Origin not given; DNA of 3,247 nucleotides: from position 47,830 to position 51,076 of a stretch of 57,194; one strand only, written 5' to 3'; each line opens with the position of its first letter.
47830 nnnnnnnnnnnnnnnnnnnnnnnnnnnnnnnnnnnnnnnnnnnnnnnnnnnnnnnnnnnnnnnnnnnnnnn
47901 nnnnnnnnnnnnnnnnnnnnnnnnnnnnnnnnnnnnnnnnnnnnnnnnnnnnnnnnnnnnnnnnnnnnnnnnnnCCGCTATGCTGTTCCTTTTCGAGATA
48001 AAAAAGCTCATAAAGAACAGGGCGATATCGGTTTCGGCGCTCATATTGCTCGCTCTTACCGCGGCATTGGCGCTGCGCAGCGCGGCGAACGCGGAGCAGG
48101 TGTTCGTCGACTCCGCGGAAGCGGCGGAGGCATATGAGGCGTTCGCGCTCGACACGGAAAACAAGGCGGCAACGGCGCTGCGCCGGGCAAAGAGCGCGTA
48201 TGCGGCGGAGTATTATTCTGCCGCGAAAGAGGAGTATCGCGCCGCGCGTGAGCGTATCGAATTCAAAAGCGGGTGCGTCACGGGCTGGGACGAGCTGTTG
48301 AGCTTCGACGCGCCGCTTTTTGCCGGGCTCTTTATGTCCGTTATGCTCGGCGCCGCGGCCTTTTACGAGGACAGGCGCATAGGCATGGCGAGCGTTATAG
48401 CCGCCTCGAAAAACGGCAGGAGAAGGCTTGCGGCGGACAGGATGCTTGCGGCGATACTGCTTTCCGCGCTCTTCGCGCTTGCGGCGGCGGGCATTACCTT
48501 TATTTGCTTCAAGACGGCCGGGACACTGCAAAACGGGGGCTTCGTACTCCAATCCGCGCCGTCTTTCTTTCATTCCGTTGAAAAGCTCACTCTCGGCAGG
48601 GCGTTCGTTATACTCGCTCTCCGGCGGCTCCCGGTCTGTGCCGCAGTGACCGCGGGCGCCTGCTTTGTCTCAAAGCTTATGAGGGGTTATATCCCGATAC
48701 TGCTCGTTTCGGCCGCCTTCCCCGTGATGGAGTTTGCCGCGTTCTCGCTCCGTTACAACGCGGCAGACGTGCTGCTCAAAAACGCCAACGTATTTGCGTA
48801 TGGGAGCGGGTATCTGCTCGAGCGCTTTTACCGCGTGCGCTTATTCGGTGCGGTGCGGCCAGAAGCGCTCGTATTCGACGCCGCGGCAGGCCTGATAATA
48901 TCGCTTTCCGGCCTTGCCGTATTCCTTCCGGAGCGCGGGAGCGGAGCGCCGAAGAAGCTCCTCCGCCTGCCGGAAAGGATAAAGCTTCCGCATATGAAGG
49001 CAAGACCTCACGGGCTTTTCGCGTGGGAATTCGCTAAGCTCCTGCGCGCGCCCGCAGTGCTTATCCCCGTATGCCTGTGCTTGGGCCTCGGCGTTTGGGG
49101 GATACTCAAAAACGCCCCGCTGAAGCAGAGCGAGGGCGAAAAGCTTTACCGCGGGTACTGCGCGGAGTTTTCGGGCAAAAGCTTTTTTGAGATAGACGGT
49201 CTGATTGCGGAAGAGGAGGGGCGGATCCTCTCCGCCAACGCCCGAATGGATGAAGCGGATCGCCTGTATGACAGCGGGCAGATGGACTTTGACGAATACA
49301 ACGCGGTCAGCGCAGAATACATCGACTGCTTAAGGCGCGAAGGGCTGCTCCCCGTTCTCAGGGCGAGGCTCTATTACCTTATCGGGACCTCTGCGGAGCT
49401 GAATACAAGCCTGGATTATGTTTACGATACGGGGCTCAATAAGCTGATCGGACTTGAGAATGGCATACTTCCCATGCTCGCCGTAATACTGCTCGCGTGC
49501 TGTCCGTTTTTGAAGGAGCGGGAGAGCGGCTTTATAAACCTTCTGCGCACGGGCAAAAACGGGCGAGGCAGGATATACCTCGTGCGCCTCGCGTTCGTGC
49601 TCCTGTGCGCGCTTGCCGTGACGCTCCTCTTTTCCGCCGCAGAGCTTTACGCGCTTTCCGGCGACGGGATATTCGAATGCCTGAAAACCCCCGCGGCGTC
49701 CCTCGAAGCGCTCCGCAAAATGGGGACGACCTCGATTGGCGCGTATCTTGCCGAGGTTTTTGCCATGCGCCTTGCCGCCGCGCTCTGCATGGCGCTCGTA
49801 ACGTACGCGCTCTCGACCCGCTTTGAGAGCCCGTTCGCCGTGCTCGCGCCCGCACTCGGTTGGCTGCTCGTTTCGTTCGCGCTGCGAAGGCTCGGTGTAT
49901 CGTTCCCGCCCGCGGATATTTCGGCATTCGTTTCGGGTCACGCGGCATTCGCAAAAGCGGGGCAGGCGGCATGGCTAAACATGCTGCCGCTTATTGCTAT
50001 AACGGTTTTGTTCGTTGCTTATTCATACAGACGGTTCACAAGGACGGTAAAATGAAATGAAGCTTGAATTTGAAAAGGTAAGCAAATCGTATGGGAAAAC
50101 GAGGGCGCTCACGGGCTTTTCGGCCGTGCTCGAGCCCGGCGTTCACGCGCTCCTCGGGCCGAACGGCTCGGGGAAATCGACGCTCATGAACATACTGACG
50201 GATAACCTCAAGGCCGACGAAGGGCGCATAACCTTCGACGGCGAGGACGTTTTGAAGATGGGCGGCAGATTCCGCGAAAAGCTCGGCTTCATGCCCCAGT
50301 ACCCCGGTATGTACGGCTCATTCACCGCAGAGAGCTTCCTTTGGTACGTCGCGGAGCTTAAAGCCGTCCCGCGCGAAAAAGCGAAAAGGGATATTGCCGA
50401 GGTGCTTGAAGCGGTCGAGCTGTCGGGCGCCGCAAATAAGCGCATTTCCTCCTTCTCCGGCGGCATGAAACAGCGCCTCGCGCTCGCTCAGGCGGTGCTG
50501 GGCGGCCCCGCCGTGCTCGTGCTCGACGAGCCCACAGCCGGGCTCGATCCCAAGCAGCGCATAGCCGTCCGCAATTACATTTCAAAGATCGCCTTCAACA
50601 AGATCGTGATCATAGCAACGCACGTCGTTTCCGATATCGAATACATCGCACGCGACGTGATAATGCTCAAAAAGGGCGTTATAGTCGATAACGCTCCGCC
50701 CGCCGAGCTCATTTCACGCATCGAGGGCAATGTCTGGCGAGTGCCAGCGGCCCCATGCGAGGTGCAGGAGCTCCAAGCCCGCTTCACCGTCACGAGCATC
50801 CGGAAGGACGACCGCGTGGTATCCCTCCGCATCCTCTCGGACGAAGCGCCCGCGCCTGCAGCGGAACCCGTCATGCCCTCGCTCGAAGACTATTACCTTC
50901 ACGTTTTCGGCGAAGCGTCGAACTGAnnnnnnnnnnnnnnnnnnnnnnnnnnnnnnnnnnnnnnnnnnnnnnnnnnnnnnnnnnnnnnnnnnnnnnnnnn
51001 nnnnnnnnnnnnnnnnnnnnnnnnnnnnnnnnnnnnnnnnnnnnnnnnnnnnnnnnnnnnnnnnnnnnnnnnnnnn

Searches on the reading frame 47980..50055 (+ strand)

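Call 63: search_protein_families(library=pfam, proteins=[window:47980-50055:+], max_evalue=0.00001)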
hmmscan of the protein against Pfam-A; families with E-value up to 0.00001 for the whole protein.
window:47980-50055:+ (691 aa): 1 family
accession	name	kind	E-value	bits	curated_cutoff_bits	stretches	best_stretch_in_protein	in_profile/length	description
PF12679.13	ABC2_membrane_2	-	2.9e-06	27.2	27.2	0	350-688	7-280/283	ABC-2 family transporter protein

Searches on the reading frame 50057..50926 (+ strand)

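Call 64: search_protein_families(library=pfam, proteins=[window:50057-50926:+], max_evalue=0.00001)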
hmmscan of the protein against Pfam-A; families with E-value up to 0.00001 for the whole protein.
window:50057-50926:+ (289 aa): 3 families
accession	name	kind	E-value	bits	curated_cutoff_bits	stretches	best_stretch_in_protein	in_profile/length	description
PF00005.33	ABC_tran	-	4.5e-30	105.5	25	1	29-161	13-137/137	ABC transporter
PF13304.12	AAA_21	-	2.7e-12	47.8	27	0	116-189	221-298/304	AAA domain, putative AbiEii toxin, Type IV TA system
PF02463.25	SMC_N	-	5.2e-07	29.8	40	0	23-45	20-42/220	RecF/RecN/SMC N terminal domain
